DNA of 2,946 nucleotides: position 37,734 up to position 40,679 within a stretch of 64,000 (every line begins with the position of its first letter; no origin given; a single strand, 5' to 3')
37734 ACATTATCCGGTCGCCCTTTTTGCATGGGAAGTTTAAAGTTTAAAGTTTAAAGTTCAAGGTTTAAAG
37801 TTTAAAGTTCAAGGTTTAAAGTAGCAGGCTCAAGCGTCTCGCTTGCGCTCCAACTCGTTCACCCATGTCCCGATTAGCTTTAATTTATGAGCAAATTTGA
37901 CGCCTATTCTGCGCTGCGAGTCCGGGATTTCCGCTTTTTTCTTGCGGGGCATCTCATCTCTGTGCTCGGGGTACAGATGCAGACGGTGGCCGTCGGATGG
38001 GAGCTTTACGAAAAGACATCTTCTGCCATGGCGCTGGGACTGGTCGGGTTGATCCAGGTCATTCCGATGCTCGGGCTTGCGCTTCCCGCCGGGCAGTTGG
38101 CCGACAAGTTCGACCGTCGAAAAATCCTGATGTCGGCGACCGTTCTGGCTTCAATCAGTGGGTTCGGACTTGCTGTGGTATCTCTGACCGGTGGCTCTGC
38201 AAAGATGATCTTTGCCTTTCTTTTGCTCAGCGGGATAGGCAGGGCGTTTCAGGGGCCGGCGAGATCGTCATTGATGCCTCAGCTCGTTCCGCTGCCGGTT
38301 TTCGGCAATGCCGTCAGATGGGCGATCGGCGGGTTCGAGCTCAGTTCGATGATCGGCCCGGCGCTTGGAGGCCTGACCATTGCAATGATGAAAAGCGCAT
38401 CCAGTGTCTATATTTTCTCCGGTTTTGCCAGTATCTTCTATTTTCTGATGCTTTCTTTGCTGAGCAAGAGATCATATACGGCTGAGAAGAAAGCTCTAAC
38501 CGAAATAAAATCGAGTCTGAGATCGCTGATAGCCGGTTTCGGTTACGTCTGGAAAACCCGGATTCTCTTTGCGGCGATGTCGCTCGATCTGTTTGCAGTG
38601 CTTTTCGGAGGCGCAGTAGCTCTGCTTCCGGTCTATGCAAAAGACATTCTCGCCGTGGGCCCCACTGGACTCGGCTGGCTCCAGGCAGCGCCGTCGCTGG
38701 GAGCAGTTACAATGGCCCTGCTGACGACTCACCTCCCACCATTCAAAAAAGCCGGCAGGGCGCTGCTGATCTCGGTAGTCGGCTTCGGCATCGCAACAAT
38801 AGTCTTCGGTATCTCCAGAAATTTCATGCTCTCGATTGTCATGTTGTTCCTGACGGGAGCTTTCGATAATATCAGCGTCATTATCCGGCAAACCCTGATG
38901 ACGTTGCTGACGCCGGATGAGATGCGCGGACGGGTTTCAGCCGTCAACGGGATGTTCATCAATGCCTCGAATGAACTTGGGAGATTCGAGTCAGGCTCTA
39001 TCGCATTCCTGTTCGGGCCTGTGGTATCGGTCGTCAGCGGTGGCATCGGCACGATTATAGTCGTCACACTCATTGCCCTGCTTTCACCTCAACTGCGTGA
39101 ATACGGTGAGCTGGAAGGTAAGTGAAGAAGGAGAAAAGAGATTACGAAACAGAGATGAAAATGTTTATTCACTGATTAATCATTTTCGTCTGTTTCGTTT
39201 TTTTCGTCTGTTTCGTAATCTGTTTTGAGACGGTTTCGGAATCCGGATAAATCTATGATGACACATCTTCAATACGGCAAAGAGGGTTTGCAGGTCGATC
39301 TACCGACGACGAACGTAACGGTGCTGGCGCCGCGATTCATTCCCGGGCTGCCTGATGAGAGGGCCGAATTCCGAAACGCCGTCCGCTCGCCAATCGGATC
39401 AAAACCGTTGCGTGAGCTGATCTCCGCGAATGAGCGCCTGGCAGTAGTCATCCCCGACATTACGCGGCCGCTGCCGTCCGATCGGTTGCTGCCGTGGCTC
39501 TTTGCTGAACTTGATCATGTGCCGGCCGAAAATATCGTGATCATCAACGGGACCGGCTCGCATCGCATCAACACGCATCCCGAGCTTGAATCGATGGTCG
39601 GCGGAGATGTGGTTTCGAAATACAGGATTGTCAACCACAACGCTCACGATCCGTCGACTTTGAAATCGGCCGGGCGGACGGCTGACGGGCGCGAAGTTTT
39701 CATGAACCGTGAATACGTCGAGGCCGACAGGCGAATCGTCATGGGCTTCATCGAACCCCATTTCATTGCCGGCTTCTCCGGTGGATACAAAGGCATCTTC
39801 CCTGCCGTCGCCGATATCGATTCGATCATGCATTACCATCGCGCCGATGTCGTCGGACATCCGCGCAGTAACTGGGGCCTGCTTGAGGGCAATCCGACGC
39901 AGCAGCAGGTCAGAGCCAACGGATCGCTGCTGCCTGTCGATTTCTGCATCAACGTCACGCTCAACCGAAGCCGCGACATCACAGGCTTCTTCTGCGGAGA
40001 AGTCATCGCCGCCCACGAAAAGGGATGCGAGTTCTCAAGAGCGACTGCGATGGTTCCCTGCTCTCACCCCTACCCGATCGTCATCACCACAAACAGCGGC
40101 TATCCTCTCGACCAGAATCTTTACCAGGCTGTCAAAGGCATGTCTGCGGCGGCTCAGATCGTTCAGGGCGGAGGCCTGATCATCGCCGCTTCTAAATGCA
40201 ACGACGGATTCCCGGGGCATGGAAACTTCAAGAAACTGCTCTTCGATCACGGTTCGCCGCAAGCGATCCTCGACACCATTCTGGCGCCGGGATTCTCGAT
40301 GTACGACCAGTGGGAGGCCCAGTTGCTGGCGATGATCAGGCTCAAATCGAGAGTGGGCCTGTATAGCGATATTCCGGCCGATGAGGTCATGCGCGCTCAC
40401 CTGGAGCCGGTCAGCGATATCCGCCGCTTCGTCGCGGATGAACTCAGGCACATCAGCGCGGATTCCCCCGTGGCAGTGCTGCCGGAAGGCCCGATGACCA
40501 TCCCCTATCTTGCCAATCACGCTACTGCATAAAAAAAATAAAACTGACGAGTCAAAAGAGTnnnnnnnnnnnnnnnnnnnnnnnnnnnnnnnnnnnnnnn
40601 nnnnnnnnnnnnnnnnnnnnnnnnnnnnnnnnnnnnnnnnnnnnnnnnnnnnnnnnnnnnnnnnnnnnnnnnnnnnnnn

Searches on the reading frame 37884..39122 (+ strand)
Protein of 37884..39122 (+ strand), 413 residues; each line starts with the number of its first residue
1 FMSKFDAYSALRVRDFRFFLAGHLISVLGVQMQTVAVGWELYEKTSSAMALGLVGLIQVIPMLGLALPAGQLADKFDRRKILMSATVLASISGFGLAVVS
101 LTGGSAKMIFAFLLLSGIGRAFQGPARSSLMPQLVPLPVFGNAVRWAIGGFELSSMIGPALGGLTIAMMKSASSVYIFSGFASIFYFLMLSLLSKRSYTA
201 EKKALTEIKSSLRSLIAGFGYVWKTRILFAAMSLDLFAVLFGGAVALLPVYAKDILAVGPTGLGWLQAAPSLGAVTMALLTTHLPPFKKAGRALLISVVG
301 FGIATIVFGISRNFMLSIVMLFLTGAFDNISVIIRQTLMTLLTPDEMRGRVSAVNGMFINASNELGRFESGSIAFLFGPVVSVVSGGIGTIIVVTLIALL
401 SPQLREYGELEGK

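Call 33: search_protein_families(library=pfam, proteins=[window:37884-39122:+], max_evalue=0.00001)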
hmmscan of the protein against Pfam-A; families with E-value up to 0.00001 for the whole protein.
window:37884-39122:+ (413 aa): 2 families
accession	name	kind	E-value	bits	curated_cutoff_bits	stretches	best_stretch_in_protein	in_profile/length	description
PF05977.19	MFS_3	-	2.7e-35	122.3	27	1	7-397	3-390/524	Transmembrane secretion effector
PF07690.21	MFS_1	-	5.6e-28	98.3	33.4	2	21-281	3-258/347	Major Facilitator Superfamily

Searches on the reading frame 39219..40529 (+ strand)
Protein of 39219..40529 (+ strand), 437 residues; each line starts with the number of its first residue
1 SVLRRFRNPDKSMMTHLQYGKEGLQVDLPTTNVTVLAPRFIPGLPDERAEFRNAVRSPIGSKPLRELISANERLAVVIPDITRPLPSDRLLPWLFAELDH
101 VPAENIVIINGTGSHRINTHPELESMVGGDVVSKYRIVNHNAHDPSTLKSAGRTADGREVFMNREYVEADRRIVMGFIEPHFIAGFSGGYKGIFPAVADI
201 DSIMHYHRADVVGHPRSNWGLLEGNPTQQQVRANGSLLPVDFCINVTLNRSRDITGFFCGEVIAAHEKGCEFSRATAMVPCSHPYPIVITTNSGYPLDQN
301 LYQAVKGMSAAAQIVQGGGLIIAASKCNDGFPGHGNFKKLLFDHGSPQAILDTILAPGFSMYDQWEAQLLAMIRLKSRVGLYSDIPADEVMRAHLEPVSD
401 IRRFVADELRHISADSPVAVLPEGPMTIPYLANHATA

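Call 33: search_protein_families(library=pfam, proteins=[window:39219-40529:+], max_evalue=0.00001)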
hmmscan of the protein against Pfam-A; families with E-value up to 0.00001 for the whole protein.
window:39219-40529:+ (437 aa): 2 families
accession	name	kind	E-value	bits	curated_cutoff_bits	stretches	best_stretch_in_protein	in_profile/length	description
PF09861.14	Lar_N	-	2.5e-64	216.7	23.3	1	19-220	1-204/204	Lactate racemase N-terminal domain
PF21113.2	LarA_C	-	1.4e-30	106.7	25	1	286-424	7-147/152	Lactate racemase C-terminal domain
